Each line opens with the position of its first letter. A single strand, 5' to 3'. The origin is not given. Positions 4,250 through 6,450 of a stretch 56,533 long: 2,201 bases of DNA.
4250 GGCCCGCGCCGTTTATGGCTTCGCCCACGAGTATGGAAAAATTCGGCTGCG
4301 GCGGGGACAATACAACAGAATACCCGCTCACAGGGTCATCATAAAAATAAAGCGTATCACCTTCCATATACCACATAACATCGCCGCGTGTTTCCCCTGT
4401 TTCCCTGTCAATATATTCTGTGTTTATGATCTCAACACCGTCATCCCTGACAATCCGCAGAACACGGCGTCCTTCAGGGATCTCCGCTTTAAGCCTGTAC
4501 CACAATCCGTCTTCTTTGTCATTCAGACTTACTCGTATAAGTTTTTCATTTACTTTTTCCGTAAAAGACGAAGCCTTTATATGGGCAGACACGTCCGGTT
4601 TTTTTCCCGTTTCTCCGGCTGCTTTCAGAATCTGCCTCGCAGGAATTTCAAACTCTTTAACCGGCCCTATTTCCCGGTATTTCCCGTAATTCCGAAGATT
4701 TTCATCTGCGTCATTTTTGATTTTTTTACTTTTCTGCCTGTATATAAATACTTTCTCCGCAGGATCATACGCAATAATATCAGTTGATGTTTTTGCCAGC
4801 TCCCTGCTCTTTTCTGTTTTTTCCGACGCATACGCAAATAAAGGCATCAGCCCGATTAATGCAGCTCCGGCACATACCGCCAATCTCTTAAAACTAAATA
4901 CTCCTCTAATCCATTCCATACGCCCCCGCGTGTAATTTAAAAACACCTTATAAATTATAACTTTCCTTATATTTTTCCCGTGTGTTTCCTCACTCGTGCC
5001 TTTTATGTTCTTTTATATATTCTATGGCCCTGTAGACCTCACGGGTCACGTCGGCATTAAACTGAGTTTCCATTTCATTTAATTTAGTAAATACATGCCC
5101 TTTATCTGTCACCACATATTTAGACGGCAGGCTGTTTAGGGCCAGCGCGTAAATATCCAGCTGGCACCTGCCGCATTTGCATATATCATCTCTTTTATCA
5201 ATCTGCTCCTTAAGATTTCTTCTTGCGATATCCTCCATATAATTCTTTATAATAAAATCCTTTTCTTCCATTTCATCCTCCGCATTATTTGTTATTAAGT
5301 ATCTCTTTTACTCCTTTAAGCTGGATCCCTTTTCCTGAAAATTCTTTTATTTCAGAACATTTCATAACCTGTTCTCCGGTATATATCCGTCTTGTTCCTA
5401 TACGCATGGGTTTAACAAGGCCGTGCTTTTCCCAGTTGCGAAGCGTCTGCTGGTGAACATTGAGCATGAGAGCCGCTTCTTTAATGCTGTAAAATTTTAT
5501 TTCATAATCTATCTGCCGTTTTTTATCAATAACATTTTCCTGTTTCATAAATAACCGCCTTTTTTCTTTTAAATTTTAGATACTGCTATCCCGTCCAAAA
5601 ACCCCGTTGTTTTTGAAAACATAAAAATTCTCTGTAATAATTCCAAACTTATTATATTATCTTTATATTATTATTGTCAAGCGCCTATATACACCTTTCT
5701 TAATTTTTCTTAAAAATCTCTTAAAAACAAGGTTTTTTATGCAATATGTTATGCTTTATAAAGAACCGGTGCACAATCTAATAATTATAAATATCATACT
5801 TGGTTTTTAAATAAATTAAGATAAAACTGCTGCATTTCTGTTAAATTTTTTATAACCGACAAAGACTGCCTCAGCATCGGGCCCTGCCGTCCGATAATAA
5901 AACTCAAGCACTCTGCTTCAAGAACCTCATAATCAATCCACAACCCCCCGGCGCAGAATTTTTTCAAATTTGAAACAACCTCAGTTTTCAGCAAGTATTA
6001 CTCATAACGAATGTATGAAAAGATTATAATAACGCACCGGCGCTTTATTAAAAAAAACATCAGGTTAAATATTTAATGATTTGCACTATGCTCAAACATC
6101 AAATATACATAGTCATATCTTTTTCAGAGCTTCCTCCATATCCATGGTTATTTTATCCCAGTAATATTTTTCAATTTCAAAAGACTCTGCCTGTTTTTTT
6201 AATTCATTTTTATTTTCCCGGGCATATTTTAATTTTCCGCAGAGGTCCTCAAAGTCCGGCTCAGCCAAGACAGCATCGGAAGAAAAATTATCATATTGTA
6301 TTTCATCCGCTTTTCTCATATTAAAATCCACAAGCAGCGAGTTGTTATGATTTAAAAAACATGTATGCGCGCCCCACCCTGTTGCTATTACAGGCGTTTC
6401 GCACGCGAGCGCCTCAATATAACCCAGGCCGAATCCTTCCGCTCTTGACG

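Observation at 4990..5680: MerR(HspR-like)-ComFB pair heading a giant surface-protein gene: possible cyclic-dinucleotide-responsive adhesin switch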

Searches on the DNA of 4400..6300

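Call 81: search_rna_families(source=window, start=4400, end=6300, threshold=evalue, max_evalue=1)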
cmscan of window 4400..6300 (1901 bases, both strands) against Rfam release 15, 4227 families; matches with E-value up to 1: 0.
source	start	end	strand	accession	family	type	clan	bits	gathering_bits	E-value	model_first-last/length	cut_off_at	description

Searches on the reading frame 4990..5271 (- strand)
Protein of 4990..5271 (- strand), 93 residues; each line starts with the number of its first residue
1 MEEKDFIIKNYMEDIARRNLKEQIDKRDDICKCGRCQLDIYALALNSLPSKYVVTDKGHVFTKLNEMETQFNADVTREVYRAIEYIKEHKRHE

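Call 3: search_protein_families(library=pfam, proteins=[window:4990-5271:-], max_evalue=0.01)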
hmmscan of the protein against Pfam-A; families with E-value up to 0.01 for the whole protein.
window:4990-5271:- (93 aa): 2 families
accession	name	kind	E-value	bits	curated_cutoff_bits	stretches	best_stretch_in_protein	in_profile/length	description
PF10719.14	ComFB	-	6.3e-25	87.5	25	1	9-89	1-82/83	Late competence development protein ComFB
PF08861.15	DUF1828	-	0.0042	17.8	22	1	38-86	11-55/91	Domain of unknown function DUF1828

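Call 4: search_protein_families(library=ncbifam, proteins=[window:4990-5271:-], max_evalue=0.01)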
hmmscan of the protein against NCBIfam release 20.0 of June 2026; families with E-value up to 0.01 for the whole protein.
window:4990-5271:- (93 aa): 1 family
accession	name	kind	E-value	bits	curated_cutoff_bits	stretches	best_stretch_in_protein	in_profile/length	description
NF052654.1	CmpProtComFBBac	equivalog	4.3e-08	33.1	120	1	9-72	3-66/84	late competence protein ComFB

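Call 19: search_solved_structures(query=window:4990-5271:-, max_evalue=1, show_alignments=4)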
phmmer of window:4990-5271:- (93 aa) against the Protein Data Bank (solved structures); distinct sequences matched with E-value up to 1: 3.
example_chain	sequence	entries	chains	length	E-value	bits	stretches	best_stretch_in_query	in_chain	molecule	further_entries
4wai_A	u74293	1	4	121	0.00018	24.9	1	10-73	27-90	ComF operon protein 2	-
4rzp_A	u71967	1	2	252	0.61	13.7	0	53-88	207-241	Engineered Protein OR366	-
8hja_A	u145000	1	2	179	0.99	13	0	5-65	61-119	c-di-GMP receptor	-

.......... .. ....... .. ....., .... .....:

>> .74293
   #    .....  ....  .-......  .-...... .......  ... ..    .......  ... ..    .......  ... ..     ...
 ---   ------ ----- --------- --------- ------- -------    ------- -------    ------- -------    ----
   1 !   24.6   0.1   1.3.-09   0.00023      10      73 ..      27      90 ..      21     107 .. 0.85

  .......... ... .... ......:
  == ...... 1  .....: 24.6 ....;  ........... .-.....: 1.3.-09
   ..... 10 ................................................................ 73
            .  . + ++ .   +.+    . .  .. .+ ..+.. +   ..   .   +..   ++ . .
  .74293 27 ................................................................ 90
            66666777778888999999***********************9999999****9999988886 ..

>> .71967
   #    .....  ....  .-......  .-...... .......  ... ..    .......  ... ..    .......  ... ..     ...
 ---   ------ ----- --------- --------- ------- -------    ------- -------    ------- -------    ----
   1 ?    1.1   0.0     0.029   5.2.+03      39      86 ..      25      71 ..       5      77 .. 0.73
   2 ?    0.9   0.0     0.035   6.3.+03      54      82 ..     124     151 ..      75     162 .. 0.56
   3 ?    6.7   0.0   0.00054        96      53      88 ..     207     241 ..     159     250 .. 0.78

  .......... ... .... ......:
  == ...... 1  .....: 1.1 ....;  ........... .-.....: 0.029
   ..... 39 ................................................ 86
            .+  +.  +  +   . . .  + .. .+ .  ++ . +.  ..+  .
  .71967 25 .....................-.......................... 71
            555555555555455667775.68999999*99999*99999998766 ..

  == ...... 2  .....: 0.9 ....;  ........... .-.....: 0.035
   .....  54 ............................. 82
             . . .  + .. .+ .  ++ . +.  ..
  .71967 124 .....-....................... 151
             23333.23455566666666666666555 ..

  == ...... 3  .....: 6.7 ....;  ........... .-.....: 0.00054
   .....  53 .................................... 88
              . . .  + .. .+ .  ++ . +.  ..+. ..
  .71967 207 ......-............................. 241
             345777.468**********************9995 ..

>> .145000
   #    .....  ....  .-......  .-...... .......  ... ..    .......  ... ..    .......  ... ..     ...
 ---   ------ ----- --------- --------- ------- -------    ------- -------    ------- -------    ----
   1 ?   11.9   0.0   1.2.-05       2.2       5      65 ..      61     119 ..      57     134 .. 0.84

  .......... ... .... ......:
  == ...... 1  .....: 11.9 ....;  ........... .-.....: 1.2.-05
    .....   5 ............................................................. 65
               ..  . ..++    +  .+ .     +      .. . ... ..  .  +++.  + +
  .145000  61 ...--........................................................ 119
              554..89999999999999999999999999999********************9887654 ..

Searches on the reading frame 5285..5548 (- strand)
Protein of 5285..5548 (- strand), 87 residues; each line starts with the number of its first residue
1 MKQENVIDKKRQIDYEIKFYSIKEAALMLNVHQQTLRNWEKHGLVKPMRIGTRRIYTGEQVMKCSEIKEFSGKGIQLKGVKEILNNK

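Call 3: search_protein_families(library=pfam, proteins=[window:5285-5548:-], max_evalue=0.01)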
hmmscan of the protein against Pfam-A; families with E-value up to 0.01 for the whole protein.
window:5285-5548:- (87 aa): 5 families
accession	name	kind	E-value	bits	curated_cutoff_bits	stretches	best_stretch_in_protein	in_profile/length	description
PF13411.12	MerR_1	-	3.9e-15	56.1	21.6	1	20-86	1-68/69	MerR HTH family regulatory protein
PF00376.29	MerR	-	2e-09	37.6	28.2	1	21-56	1-38/38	MerR family regulatory protein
PF12728.13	HTH_17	-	3.3e-08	34.1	27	1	19-62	1-44/51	Helix-turn-helix domain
PF01381.28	HTH_3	-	0.0045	17.4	23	1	20-41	10-31/55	Helix-turn-helix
PF07453.19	NUMOD1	-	0.0075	16.9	22.8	0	17-37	14-34/37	NUMOD1 domain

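Call 4: search_protein_families(library=ncbifam, proteins=[window:5285-5548:-], max_evalue=0.01)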
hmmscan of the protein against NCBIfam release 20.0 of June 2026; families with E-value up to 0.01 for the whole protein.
window:5285-5548:- (87 aa): 11 families
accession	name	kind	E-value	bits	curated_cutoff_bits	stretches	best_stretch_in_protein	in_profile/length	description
NF047375.1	HeatShock_HspR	equivalog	6.9e-16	58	105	1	19-85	3-71/92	heat shock protein transcriptional repressor HspR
NF047377.1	heat_HspR_dupli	exception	1.4e-10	41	300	1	10-85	117-194/214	heat shock protein transcriptional repressor HspR, fused homodimer type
NF011617.0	PRK15043.1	equivalog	6e-08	32.3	417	1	19-86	3-72/243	HTH-type transcriptional regulator MlrA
NF007069.0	PRK09514.1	equivalog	4.9e-05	23.3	143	1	20-85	2-69/141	Zn(2+)-responsive transcriptional regulator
TIGR02043.1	ZntR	equivalog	7.2e-05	22.9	167.95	1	20-85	2-69/131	Zn(2+)-responsive transcriptional regulator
NF033518.0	transpos_IS607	equivalog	0.00035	20.2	110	1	23-69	1-48/187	IS607 family transposase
NF050798.1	TF_FtsR_Actino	equivalog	0.0013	18.9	150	1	6-83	95-169/223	transcriptional regulator FtsR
NF053782.1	ChlnTransRegdde3219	equivalog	0.0014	18.1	450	1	19-85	6-74/278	choline utilization transcriptional activator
TIGR02051.1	MerR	equivalog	0.0015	18.8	150.85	1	22-85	2-67/124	mercury resistance transcriptional regulator MerR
TIGR01764.1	excise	domain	0.0017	18.7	28.8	1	19-54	1-36/49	excisionase family DNA-binding protein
NF052513.1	TransRegCarH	equivalog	0.0035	16.7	400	1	19-76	6-65/274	HTH-type transcriptional repressor CarH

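Call 20: search_solved_structures(query=window:5285-5548:-, max_evalue=0.01, show_alignments=3)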
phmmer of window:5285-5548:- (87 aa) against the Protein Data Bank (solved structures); distinct sequences matched with E-value up to 0.01: 5.
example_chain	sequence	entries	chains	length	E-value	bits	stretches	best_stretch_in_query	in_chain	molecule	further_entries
4r4e_B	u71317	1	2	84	2.4e-05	27.6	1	30-84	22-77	HTH-type transcriptional regulator GlnR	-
7tea_B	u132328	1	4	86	0.00013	25.3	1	19-84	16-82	Glutamine synthetase repressor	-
7tec_A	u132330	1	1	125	0.0017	21.8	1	18-83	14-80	HTH-type transcriptional regulator GlnR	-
3whp_A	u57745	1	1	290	0.0058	20.1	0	19-76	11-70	Probable transcriptional regulator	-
5c8d_A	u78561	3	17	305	0.006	20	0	19-76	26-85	Light-dependent transcriptional regulator CarH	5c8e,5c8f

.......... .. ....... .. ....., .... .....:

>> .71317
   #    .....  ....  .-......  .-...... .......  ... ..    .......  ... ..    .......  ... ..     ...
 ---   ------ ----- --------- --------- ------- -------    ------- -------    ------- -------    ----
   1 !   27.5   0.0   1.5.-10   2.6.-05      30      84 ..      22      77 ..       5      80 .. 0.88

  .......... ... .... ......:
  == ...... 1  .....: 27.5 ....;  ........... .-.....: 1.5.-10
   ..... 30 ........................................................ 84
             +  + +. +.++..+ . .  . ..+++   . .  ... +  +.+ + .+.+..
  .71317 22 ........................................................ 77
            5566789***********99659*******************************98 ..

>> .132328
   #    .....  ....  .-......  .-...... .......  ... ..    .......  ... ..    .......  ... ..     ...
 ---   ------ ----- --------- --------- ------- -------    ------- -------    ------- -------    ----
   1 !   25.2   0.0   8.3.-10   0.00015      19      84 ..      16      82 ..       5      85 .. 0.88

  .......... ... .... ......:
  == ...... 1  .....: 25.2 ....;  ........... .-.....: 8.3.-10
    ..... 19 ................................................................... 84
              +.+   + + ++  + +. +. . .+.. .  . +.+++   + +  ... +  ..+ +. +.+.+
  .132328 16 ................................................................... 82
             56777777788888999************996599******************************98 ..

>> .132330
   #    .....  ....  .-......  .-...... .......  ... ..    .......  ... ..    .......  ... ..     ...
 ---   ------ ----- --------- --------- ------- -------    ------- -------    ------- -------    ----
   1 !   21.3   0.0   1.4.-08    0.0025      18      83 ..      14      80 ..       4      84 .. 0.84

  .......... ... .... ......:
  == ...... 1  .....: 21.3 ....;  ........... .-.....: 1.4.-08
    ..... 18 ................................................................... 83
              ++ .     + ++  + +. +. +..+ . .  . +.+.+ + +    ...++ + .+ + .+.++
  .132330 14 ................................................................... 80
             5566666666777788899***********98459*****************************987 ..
